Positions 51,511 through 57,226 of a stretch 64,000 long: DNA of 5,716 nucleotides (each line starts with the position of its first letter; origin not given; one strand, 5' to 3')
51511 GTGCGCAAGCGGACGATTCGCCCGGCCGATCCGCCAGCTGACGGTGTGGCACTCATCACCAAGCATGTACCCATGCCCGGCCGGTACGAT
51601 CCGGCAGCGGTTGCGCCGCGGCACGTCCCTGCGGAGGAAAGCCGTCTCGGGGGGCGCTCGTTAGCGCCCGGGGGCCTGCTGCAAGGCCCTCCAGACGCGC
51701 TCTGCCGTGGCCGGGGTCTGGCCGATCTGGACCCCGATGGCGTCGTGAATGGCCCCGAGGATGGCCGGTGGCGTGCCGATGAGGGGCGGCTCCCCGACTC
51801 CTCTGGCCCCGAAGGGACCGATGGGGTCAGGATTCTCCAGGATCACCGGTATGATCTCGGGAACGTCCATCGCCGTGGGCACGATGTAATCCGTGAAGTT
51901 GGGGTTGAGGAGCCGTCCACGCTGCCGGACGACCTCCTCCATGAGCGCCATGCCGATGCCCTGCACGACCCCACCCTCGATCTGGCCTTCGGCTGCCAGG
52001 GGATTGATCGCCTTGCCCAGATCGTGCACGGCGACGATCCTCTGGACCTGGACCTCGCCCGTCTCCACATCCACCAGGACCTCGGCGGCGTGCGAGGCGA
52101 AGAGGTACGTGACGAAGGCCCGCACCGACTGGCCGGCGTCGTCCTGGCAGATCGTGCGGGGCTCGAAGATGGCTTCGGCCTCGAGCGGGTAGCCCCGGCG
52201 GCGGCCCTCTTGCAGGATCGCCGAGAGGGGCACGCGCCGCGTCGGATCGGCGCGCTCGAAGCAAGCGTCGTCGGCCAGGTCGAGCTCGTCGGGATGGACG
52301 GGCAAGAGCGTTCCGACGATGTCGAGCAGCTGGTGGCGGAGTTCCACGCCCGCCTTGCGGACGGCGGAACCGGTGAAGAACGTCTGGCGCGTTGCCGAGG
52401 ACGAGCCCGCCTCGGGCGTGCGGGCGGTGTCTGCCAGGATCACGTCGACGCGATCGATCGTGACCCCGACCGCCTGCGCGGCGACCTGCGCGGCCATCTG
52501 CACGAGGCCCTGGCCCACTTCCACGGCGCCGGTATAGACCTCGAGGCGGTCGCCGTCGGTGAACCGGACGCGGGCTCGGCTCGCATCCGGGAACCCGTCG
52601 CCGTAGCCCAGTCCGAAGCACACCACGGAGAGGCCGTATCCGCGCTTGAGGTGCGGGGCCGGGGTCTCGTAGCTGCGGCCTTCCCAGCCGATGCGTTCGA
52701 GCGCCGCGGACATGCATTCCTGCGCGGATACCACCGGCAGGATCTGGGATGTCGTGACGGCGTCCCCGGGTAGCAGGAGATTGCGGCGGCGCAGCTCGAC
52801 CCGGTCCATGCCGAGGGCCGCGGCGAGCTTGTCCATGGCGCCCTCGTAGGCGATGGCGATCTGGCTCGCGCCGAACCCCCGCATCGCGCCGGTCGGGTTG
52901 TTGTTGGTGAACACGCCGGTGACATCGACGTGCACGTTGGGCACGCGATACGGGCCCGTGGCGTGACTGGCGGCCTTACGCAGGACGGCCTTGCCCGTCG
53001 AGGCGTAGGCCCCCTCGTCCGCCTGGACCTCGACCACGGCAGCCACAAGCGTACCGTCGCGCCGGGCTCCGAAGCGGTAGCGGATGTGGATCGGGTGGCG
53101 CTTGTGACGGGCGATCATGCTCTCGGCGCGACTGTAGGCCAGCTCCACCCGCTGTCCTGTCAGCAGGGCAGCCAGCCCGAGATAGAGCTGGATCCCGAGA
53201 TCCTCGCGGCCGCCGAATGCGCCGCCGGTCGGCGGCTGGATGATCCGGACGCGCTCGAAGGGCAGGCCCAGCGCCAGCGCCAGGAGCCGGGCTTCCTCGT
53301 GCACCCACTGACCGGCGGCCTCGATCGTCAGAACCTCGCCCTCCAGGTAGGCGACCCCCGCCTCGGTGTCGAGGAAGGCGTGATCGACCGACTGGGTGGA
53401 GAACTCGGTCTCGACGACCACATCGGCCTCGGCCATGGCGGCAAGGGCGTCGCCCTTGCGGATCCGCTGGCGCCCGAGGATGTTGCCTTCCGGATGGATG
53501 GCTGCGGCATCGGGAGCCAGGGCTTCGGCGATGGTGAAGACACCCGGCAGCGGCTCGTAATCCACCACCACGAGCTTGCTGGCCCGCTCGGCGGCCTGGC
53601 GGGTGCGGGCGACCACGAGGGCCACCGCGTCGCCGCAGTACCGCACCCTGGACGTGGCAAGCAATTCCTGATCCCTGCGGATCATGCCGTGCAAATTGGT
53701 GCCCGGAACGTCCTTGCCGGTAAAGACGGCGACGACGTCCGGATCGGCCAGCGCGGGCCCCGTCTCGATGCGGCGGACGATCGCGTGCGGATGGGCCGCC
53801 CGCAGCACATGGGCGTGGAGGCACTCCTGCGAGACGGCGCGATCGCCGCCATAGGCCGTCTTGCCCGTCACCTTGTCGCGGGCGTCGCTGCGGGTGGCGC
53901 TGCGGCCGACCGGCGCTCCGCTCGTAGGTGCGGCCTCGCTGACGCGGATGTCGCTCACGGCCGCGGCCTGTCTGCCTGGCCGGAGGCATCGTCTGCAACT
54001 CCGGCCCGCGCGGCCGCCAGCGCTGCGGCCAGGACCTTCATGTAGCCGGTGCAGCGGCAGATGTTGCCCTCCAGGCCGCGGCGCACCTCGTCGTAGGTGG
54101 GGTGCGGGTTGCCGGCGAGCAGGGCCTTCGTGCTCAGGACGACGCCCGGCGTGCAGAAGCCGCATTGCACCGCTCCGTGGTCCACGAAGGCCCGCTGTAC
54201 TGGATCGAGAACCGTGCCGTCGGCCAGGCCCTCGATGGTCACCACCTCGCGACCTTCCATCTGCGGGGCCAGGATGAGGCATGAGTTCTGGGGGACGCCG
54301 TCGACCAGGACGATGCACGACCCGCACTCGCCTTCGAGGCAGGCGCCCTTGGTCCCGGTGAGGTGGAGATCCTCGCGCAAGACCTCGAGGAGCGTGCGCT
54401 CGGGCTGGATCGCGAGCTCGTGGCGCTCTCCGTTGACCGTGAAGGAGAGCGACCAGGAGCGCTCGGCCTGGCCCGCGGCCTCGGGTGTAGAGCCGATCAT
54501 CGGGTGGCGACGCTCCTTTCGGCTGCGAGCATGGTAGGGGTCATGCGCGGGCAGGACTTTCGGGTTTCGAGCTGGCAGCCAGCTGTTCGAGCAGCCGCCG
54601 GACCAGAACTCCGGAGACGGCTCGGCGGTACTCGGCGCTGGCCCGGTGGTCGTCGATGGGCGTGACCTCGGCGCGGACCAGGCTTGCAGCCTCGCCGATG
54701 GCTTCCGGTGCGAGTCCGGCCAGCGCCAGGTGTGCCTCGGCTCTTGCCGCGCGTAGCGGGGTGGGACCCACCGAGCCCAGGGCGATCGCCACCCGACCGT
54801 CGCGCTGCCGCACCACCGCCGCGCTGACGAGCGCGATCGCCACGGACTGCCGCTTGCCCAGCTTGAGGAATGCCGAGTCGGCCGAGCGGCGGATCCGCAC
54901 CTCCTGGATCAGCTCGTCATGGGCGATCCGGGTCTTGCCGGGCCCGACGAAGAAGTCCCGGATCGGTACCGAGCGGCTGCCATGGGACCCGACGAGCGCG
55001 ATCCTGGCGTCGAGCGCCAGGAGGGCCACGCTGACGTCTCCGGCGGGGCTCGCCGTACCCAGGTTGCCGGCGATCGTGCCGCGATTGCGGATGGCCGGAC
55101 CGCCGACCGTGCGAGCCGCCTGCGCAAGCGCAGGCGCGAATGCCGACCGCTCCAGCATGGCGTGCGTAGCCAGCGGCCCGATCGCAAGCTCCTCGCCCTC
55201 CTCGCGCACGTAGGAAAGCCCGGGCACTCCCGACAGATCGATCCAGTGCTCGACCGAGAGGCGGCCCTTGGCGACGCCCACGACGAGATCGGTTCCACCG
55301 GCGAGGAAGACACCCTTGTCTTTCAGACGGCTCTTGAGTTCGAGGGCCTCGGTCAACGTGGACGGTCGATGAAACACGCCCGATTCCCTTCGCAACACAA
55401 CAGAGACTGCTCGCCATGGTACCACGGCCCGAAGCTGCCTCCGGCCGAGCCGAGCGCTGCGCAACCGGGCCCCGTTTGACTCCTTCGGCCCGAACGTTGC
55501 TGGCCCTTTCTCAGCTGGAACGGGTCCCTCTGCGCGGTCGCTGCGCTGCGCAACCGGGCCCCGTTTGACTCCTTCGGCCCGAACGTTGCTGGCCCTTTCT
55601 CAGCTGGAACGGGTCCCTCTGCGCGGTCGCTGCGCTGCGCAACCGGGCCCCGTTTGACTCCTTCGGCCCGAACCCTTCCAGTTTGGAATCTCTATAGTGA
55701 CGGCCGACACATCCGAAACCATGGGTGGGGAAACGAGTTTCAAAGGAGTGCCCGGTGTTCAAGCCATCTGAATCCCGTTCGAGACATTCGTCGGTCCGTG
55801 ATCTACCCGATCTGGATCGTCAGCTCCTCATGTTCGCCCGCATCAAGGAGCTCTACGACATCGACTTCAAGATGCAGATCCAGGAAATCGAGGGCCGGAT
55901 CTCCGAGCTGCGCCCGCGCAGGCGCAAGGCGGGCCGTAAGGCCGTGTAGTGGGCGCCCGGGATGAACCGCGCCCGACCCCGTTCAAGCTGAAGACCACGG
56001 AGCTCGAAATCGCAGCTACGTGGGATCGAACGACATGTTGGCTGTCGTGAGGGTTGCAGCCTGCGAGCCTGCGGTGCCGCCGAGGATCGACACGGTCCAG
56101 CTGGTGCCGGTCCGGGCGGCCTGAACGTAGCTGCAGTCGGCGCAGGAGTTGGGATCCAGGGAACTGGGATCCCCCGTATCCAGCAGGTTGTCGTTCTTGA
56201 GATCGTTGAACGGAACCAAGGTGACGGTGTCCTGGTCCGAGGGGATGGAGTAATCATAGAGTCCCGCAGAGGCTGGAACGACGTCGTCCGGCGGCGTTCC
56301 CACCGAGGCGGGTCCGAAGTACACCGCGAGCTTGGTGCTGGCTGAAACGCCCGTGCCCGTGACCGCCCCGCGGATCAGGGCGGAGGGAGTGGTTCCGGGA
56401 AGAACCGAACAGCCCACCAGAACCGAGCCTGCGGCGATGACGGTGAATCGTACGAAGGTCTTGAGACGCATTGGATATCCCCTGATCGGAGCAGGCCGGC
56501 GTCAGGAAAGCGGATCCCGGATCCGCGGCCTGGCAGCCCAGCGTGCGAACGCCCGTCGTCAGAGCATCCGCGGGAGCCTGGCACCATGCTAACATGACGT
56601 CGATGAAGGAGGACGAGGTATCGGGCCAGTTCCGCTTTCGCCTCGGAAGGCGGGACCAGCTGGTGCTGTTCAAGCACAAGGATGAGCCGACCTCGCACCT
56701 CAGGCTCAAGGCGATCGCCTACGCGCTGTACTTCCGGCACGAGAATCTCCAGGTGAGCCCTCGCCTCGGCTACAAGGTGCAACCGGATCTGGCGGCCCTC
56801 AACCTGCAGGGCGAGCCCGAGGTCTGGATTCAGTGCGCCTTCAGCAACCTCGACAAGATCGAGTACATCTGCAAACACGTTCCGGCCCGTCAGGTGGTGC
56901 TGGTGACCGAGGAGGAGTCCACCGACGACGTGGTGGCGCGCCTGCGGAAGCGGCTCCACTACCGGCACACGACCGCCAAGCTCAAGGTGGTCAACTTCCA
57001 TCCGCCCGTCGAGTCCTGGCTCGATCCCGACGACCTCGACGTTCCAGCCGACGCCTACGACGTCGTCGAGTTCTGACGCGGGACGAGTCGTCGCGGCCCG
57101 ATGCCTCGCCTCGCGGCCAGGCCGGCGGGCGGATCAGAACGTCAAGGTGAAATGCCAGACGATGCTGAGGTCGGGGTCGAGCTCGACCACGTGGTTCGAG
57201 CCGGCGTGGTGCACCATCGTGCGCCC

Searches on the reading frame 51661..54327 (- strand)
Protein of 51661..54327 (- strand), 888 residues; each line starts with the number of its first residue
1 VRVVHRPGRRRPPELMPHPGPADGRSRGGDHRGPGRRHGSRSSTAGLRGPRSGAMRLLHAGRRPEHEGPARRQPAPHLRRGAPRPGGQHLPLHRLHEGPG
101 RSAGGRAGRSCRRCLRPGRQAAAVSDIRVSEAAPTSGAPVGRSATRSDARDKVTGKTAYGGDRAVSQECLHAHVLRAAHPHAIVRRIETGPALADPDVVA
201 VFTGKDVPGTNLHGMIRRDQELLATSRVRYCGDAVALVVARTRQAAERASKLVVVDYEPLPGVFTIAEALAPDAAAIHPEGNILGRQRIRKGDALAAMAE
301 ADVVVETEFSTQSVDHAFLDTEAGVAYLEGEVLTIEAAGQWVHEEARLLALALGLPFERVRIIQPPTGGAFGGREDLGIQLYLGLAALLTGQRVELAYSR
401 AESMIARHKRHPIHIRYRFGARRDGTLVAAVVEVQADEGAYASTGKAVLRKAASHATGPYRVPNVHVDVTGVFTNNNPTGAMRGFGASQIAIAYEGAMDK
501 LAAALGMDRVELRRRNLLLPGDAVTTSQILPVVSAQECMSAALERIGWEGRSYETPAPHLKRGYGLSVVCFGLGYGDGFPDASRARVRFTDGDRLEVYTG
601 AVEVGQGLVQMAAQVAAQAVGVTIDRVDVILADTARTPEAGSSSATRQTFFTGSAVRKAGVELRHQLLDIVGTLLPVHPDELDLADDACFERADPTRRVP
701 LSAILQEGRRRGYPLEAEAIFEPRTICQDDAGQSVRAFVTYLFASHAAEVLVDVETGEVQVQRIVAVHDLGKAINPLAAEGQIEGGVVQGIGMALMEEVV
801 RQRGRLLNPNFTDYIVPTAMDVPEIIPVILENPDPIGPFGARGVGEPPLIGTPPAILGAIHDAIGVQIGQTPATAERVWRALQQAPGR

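Call 55: search_protein_families(library=pfam, proteins=[window:51661-54327:-], max_evalue=0.0001)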
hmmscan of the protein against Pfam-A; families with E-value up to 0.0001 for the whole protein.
window:51661-54327:- (888 aa): 3 families
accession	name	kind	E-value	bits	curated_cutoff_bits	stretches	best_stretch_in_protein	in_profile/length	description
PF20256.3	MoCoBD_2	-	2.5e-74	250.8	27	1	542-823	2-283/283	Molybdopterin cofactor-binding domain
PF02738.23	MoCoBD_1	-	1.8e-73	247.1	27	1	278-517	2-244/244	Molybdopterin cofactor-binding domain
PF01315.27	Ald_Xan_dh_C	-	2.7e-26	92.5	31.3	1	154-261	1-110/110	Aldehyde oxidase and xanthine dehydrogenase, a/b hammerhead domain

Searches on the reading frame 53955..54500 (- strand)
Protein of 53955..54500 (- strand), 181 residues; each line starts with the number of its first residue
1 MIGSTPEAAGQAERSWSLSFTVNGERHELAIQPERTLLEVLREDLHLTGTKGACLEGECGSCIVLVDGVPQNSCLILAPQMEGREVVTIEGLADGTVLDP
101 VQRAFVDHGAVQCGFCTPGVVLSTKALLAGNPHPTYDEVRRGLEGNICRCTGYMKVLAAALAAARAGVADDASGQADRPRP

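Call 66: search_protein_families(library=pfam, proteins=[window:53955-54500:-], max_evalue=0.0001)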
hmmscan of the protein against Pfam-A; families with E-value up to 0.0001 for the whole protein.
window:53955-54500:- (181 aa): 3 families
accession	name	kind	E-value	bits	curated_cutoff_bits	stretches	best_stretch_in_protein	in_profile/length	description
PF01799.25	Fer2_2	-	4.8e-30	103.9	30.3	1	88-160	1-74/75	[2Fe-2S] binding domain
PF00111.32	Fer2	-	1e-08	35.4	21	1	20-73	1-55/77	2Fe-2S iron-sulfur cluster binding domain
PF13085.11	Fer2_3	-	1.1e-05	25.8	27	1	51-97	49-94/107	2Fe-2S iron-sulfur cluster binding domain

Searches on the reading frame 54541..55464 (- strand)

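Call 55: search_protein_families(library=pfam, proteins=[window:54541-55464:-], max_evalue=0.0001)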
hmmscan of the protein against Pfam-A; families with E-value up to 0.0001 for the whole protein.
window:54541-55464:- (307 aa): 2 families
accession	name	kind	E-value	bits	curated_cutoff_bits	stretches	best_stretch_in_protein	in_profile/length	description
PF00941.27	FAD_binding_5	-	3.1e-42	144.7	27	1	31-191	5-167/170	FAD binding domain in molybdopterin dehydrogenase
PF03450.22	CO_deh_flav_C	-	1.3e-18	67.4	25.5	1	200-294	3-101/102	CO dehydrogenase flavoprotein C-terminal domain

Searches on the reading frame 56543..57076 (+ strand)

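Call 66: search_protein_families(library=pfam, proteins=[window:56543-57076:+], max_evalue=0.0001)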
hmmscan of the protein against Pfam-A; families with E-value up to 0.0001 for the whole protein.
window:56543-57076:+ (177 aa): 1 family
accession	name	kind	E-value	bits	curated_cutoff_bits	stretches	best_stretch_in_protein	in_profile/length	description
PF07152.18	YaeQ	-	6.8e-08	32.8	25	1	39-154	26-135/173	YaeQ protein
